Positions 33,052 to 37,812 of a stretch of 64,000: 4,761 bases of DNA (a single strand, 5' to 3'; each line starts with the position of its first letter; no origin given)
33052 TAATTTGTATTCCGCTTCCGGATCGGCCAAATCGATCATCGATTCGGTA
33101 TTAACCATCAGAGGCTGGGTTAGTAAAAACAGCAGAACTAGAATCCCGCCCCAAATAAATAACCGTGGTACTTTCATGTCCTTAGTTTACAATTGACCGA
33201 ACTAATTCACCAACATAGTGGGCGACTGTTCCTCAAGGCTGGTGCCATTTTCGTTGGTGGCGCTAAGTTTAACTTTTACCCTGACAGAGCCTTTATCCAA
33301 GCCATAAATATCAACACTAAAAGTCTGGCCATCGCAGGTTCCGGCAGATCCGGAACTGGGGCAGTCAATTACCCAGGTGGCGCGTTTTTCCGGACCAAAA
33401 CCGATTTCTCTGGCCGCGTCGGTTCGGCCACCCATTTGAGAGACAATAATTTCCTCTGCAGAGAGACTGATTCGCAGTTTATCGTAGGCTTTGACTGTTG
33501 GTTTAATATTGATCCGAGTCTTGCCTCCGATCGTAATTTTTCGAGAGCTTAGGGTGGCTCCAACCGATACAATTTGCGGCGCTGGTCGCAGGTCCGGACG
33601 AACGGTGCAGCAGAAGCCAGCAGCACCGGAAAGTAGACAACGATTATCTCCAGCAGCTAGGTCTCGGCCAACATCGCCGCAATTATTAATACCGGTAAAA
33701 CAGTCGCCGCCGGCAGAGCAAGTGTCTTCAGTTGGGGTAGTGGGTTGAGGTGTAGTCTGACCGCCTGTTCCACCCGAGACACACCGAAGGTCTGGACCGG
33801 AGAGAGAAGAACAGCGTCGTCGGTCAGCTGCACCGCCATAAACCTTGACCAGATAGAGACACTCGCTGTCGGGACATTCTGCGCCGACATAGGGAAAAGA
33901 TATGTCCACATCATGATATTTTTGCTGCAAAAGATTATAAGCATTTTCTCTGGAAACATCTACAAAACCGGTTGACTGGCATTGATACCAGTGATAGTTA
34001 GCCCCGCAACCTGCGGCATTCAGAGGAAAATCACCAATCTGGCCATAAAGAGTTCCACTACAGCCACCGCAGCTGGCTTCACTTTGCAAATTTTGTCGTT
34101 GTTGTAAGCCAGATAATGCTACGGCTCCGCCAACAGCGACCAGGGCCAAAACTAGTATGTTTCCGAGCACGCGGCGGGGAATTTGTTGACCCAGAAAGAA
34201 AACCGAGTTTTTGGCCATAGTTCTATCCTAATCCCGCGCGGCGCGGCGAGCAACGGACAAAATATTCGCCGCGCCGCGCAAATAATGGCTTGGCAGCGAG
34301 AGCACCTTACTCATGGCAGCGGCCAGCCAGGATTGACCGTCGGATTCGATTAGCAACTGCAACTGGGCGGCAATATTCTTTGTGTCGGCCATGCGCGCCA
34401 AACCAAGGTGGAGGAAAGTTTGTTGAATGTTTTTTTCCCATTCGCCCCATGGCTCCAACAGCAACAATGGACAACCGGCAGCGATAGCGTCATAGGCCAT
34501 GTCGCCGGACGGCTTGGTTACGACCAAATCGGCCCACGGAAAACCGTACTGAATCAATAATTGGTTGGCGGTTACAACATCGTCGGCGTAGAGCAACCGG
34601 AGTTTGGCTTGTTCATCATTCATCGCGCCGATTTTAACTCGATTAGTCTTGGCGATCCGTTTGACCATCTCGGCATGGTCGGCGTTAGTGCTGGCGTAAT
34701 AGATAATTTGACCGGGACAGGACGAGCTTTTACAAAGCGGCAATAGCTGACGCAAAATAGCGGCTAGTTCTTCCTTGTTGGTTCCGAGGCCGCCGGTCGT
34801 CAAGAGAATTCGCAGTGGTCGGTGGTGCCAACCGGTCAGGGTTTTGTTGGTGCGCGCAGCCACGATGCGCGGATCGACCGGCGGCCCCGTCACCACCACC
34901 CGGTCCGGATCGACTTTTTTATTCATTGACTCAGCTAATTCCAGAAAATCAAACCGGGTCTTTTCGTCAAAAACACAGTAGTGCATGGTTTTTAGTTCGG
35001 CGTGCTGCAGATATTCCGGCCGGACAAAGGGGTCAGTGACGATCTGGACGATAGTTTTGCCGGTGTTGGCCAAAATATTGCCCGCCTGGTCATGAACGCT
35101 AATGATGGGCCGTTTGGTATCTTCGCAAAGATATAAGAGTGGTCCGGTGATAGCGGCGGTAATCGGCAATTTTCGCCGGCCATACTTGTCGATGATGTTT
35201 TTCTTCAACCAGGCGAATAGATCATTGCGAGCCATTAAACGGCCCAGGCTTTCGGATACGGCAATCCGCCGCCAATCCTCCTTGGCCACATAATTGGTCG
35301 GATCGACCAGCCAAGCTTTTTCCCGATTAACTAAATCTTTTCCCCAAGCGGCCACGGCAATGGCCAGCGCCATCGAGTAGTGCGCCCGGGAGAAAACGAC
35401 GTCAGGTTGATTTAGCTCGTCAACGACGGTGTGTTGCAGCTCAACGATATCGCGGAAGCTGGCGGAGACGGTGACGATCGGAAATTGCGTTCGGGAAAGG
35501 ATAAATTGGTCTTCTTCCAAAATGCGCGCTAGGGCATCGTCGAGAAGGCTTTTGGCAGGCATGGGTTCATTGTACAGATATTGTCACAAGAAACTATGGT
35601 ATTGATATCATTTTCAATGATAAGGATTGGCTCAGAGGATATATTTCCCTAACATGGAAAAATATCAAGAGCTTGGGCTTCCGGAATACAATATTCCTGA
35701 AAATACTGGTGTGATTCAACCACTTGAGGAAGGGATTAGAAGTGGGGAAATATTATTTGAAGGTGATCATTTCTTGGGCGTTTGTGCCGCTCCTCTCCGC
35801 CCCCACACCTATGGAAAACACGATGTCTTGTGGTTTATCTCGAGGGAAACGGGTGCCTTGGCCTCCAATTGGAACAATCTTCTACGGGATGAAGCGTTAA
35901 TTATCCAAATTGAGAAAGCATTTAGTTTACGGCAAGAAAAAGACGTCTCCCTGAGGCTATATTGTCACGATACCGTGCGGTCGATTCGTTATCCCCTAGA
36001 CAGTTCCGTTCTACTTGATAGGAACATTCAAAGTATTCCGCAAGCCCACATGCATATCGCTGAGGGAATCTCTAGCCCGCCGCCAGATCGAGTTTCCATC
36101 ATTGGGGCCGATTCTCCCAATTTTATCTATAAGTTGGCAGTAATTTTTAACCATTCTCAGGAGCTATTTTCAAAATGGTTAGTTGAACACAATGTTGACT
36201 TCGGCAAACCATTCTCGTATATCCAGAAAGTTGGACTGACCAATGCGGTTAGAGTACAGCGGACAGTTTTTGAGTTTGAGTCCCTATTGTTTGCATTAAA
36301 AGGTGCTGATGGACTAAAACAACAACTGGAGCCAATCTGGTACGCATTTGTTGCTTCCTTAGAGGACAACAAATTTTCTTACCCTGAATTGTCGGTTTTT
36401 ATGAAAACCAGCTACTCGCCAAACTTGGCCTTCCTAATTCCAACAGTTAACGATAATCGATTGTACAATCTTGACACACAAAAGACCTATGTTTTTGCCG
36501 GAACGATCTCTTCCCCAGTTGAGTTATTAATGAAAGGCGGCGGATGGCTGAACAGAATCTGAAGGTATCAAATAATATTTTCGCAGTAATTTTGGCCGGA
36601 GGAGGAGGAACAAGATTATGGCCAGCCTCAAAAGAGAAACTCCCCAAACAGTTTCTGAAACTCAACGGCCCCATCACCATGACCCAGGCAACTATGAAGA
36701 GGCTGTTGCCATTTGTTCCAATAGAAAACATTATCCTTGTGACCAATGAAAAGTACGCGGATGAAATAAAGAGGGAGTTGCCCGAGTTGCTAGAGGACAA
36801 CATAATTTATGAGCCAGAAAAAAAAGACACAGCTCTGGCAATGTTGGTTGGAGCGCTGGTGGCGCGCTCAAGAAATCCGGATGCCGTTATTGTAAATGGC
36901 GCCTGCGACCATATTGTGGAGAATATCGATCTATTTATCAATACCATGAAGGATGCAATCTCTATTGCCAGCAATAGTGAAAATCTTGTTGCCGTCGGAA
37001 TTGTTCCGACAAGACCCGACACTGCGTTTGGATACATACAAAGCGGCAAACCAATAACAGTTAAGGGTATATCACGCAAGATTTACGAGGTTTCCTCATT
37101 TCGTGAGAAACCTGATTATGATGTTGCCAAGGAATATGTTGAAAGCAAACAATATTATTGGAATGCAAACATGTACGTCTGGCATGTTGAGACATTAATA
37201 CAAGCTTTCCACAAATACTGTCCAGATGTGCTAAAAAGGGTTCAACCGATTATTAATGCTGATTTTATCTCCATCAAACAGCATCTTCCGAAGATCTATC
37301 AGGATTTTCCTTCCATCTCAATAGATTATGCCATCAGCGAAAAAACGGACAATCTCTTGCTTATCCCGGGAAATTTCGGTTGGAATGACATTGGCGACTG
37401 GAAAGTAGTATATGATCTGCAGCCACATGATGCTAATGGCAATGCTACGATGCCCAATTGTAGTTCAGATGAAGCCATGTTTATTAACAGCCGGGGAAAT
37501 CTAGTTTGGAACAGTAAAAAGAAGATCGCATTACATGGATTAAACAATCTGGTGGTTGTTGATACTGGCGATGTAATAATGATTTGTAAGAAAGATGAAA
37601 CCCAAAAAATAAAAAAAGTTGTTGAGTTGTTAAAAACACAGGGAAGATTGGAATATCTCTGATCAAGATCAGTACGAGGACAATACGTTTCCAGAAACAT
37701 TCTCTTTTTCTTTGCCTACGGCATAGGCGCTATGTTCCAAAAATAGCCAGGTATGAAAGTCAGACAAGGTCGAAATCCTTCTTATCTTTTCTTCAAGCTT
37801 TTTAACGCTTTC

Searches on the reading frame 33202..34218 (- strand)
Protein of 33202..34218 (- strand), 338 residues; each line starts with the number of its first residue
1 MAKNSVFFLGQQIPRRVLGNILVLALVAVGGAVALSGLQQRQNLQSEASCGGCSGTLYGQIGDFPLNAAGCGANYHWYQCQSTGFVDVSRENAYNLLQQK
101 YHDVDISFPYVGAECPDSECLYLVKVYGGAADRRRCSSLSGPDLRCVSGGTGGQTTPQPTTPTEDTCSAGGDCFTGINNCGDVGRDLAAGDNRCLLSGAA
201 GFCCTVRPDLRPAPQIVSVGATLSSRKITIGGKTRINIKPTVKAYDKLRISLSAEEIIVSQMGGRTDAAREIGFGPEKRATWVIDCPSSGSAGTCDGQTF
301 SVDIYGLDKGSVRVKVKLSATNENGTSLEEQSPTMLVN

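Call 49: search_protein_families(library=ncbifam, proteins=[window:33202-34218:-], max_evalue=0.01)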
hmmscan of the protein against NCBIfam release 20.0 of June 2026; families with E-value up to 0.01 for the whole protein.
window:33202-34218:- (338 aa): 1 family
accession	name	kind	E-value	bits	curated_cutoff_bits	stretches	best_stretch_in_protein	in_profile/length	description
NF007589.0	PRK10226.1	equivalog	2.9e-05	23.1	567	1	31-95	181-244/321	beta-aspartyl-peptidase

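Call 88: search_protein_families(library=pfam, proteins=[window:33202-34218:-], max_evalue=0.001)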
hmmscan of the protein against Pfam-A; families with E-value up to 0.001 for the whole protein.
window:33202-34218:- (338 aa): 0 families

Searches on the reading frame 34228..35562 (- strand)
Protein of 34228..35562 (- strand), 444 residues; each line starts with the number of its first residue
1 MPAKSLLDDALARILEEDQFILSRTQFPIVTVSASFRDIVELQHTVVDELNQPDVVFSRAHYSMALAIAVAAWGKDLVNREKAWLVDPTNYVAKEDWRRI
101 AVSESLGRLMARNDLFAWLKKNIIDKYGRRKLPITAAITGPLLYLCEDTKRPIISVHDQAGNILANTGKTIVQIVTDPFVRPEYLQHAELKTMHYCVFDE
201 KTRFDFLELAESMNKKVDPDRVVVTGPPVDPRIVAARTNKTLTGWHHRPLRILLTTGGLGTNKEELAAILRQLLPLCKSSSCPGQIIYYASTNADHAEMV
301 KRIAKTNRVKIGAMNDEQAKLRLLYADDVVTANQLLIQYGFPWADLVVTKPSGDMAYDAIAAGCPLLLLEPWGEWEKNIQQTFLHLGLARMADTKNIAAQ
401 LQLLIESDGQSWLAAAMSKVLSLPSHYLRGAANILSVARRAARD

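Call 4: search_protein_families(library=pfam, proteins=[window:34228-35562:-], max_evalue=1)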
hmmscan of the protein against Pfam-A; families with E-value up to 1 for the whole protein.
window:34228-35562:- (444 aa): 2 families
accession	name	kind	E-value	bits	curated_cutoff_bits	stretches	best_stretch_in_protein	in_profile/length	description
PF22053.2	DUF6938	-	1.5e-05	25.2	27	1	246-306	34-93/236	Domain of unknown function (DUF6938)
PF06258.17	Mito_fiss_Elm1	-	0.0098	15.5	27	1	343-394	226-280/304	Mitochondrial fission ELM1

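Call 49: search_protein_families(library=ncbifam, proteins=[window:34228-35562:-], max_evalue=0.01)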
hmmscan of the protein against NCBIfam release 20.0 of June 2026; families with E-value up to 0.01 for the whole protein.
window:34228-35562:- (444 aa): 1 family
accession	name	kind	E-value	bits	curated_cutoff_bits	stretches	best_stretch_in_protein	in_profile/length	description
NF010134.0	PRK13608.1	equivalog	0.0018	17.4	557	1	343-405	273-335/391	diglucosyl diacylglycerol synthase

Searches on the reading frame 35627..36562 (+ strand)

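Call 4: search_protein_families(library=pfam, proteins=[window:35627-36562:+], max_evalue=1)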
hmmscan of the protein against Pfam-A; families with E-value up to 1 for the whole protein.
window:35627-36562:+ (311 aa): 1 family
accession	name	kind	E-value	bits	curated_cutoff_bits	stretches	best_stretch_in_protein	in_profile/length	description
PF22526.2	DUF7000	-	0.15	12.1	27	1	169-197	71-99/156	Domain of unknown function (DUF7000)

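Call 49: search_protein_families(library=ncbifam, proteins=[window:35627-36562:+], max_evalue=0.01)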
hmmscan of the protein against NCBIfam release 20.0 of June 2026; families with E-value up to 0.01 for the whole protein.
window:35627-36562:+ (311 aa): 0 families

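Call 50: search_protein_families(library=padloc, proteins=[window:35627-36562:+], max_evalue=0.01)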
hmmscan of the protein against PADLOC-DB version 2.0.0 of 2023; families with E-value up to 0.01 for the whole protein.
window:35627-36562:+ (311 aa): 0 families

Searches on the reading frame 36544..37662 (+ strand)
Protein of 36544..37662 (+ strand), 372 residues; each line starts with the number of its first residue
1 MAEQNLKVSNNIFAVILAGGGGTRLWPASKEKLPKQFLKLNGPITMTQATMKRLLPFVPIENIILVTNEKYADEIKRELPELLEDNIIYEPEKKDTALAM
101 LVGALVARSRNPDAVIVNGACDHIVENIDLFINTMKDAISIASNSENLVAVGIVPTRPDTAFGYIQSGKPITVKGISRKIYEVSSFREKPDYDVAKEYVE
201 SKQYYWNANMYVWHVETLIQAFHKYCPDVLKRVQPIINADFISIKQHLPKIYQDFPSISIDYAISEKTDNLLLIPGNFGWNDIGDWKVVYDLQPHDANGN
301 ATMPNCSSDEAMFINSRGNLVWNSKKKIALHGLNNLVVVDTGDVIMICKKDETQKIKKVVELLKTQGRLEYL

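Call 4: search_protein_families(library=pfam, proteins=[window:36544-37662:+], max_evalue=1)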
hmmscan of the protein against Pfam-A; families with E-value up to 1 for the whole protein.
window:36544-37662:+ (372 aa): 5 families
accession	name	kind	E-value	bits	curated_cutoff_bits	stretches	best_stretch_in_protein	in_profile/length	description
PF00483.29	NTP_transferase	-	1.6e-38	133.1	21.2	1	14-297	2-243/245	Nucleotidyl transferase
PF22640.1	ManC_GMP_beta-helix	-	8.3e-16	58.1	27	1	310-363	2-55/55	MannoseP isomerase/GMP-like beta-helix domain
PF12804.13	NTP_transf_3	-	2.6e-07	31.4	27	1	14-124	1-97/160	MobA-like NTP transferase domain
PF08194.17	DIM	-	0.0055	17.3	20.8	1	98-123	6-34/36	DIM protein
PF01023.25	S_100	-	0.26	11.3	22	0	215-226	5-16/45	S-100/ICaBP type calcium binding domain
